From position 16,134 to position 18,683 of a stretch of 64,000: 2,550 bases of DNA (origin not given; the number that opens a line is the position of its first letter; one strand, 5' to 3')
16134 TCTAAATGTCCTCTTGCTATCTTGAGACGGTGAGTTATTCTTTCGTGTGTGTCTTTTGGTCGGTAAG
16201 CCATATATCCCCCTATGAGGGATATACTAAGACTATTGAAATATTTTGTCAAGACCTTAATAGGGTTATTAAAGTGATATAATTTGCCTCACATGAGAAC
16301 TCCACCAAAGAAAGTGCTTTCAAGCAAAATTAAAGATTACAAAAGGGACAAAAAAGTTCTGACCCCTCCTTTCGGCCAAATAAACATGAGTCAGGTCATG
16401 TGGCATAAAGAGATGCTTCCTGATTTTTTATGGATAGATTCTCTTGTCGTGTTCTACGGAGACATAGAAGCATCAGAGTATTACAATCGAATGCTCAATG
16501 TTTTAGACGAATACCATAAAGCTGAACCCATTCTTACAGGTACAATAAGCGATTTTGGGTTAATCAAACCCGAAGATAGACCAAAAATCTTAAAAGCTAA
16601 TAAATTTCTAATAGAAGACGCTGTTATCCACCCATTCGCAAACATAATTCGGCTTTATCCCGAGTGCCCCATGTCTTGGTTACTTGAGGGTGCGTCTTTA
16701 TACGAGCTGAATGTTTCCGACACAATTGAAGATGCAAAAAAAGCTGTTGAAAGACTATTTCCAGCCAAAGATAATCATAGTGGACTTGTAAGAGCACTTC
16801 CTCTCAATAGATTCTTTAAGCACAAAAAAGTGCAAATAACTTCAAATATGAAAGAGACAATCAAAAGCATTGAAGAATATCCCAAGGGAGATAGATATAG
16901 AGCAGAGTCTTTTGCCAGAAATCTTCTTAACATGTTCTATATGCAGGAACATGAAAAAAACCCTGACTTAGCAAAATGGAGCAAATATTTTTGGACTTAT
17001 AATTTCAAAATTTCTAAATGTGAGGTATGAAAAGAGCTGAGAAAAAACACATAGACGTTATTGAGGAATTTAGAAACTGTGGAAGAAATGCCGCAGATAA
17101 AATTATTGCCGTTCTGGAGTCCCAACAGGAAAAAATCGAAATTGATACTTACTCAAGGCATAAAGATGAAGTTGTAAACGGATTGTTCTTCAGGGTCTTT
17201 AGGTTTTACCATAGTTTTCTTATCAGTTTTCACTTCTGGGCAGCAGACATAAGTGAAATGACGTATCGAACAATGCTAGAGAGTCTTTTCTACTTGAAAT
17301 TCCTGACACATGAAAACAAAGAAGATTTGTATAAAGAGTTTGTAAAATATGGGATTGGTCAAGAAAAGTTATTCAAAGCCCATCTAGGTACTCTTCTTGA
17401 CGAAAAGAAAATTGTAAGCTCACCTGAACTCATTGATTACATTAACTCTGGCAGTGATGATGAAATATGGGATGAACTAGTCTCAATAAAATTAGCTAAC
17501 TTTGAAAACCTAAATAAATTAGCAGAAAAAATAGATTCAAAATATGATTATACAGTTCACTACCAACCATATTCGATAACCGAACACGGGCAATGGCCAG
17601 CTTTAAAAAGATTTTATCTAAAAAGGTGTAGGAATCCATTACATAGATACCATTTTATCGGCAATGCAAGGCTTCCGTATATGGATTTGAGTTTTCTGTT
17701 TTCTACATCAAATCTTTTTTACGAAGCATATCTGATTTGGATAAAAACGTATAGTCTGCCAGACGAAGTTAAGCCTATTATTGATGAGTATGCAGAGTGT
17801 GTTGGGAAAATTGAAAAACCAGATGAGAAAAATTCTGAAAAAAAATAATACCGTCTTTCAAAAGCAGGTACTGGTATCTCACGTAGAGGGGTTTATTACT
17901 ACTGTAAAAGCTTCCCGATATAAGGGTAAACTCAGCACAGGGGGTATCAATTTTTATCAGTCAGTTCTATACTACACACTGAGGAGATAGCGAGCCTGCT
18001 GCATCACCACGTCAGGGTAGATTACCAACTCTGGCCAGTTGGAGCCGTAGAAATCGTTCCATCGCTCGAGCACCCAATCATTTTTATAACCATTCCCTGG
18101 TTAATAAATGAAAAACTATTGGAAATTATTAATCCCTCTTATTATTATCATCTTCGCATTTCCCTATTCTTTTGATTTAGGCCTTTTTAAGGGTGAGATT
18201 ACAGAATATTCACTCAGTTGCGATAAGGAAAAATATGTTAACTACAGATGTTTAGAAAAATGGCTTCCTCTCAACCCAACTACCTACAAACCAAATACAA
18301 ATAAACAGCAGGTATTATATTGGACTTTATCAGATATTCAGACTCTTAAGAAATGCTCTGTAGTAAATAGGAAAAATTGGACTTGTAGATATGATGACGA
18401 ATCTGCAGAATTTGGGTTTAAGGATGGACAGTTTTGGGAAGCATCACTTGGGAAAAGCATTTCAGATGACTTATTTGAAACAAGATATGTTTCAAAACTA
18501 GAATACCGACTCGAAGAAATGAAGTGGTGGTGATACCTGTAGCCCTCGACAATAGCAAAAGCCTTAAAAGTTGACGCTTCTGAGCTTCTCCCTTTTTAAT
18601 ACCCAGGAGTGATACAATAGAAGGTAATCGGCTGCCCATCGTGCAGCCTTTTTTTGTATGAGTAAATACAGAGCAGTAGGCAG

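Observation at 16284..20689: Five-gene ORFan module with translational coupling, candidate undescribed accessory system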

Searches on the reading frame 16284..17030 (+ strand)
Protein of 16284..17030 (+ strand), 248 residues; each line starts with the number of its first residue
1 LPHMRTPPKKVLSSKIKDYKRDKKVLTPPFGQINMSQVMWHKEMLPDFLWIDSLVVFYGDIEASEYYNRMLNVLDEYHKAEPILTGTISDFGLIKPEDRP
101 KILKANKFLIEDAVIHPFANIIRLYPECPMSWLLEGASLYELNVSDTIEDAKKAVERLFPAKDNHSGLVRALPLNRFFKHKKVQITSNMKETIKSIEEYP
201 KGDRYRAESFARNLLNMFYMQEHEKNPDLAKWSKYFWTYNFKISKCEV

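Call 3: search_protein_families(library=pfam, proteins=[window:16284-17030:+], max_evalue=1)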
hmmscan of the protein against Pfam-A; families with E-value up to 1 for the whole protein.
window:16284-17030:+ (248 aa): 0 families

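Call 4: search_protein_families(library=padloc, proteins=[window:16284-17030:+], max_evalue=1)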
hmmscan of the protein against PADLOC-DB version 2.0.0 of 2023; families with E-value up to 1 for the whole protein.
window:16284-17030:+ (248 aa): 1 family
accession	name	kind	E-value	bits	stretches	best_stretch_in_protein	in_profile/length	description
PDLC03826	DitA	-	4.6e-13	46.8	1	13-248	3-236/486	-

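Call 5: search_protein_families(library=ncbifam, proteins=[window:16284-17030:+], max_evalue=1)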
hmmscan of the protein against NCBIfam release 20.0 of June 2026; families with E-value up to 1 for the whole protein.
window:16284-17030:+ (248 aa): 0 families

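Call 6: search_protein_families(library=phrogs, proteins=[window:16284-17030:+], max_evalue=1)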
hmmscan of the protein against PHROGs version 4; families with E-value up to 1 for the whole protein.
window:16284-17030:+ (248 aa): 1 family
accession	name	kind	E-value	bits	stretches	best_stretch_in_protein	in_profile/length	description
phrog_566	-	unknown function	0.1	13.9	1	63-78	39-54/55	-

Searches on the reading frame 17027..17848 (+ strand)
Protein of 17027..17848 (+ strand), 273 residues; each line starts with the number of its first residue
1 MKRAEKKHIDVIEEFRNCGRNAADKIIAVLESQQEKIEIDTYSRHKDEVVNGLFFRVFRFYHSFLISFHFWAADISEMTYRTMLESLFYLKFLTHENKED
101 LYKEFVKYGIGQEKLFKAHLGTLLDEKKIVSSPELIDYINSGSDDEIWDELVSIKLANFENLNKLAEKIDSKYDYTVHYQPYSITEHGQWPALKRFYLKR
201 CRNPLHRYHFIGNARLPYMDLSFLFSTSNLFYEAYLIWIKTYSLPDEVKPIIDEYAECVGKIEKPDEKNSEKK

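Call 3: search_protein_families(library=pfam, proteins=[window:17027-17848:+], max_evalue=1)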
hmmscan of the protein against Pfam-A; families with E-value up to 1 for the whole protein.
window:17027-17848:+ (273 aa): 2 families
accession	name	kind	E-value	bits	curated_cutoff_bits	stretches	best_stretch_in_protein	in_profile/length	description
PF18928.5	DUF5677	-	7.6e-15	55.8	27.1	1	47-199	1-160/166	Family of unknown function (DUF5677)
PF10108.15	DNA_pol_B_exo2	-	0.015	15.4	24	1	31-103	19-95/213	Predicted 3'-5' exonuclease related to the exonuclease domain of PolB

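Call 4: search_protein_families(library=padloc, proteins=[window:17027-17848:+], max_evalue=1)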
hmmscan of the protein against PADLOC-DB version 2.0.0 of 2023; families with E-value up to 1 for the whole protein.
window:17027-17848:+ (273 aa): 1 family
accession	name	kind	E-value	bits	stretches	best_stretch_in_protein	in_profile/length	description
PDLC03826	DitA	-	4e-15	53.6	1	30-215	259-445/486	-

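Call 5: search_protein_families(library=ncbifam, proteins=[window:17027-17848:+], max_evalue=1)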
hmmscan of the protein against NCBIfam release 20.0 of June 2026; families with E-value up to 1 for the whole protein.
window:17027-17848:+ (273 aa): 0 families

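Call 6: search_protein_families(library=phrogs, proteins=[window:17027-17848:+], max_evalue=1)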
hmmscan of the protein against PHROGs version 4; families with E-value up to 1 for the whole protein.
window:17027-17848:+ (273 aa): 1 family
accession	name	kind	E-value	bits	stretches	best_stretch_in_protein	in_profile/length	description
phrog_21259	-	unknown function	0.16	13.1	1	5-41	8-44/86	-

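Call 16: find_encoding_contigs(protein=window:17027-17848:+, flank=10000, max_places=6)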
Protein window:17027-17848:+ (273 aa): 3 contigs read that carry it; 1 place shown.
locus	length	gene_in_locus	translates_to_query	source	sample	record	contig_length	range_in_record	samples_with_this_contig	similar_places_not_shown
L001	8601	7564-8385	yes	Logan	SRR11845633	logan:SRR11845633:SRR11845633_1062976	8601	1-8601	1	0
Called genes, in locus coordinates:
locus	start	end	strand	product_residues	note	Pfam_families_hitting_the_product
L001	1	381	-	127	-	?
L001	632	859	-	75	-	PF12844:HTH_19 (weak), PF13560:HTH_31, PF13413:HTH_25 (faint), PF13443:HTH_26, PF01381:HTH_3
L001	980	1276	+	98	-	-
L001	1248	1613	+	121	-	-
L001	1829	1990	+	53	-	-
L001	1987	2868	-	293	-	PF01545:Cation_efflux, PF16916:ZT_dimer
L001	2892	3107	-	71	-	PF00403:HMA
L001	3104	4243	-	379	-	PF02683:DsbD_TM (weak), PF13386:DsbD_2, PF13473:Cupredoxin_1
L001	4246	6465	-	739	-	PF00403:HMA, PF00122:E1-E2_ATPase, PF00702:Hydrolase, PF08282:Hydrolase_3 (weak)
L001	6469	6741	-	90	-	PF02583:Trns_repr_metal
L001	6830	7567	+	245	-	-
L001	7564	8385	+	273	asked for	PF18928:DUF5677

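Call 109: find_related_loci(query=A2, collection=viral_contigs, flank=6000)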
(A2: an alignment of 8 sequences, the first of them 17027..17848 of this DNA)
Query A2 (273 aa) in viral_contigs; peptide patterns used: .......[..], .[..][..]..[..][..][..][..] (x = any residue, [..] = any of these).
45 stretches matched a pattern, but none encodes a relative of the query by tblastn (E <= 1e-3).

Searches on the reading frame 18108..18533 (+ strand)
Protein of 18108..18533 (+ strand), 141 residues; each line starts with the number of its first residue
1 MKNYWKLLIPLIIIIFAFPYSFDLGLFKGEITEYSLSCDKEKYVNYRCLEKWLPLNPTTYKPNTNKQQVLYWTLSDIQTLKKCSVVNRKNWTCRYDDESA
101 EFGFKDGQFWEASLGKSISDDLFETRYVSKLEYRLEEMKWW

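Call 3: search_protein_families(library=pfam, proteins=[window:18108-18533:+], max_evalue=1)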
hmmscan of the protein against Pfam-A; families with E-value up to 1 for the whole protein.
window:18108-18533:+ (141 aa): 0 families

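Call 4: search_protein_families(library=padloc, proteins=[window:18108-18533:+], max_evalue=1)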
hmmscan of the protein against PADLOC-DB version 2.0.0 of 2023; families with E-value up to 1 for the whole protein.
window:18108-18533:+ (141 aa): 0 families

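Call 5: search_protein_families(library=ncbifam, proteins=[window:18108-18533:+], max_evalue=1)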
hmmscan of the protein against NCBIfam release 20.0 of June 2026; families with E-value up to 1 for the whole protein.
window:18108-18533:+ (141 aa): 0 families

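Call 6: search_protein_families(library=phrogs, proteins=[window:18108-18533:+], max_evalue=1)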
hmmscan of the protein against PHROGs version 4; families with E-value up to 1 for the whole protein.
window:18108-18533:+ (141 aa): 0 families
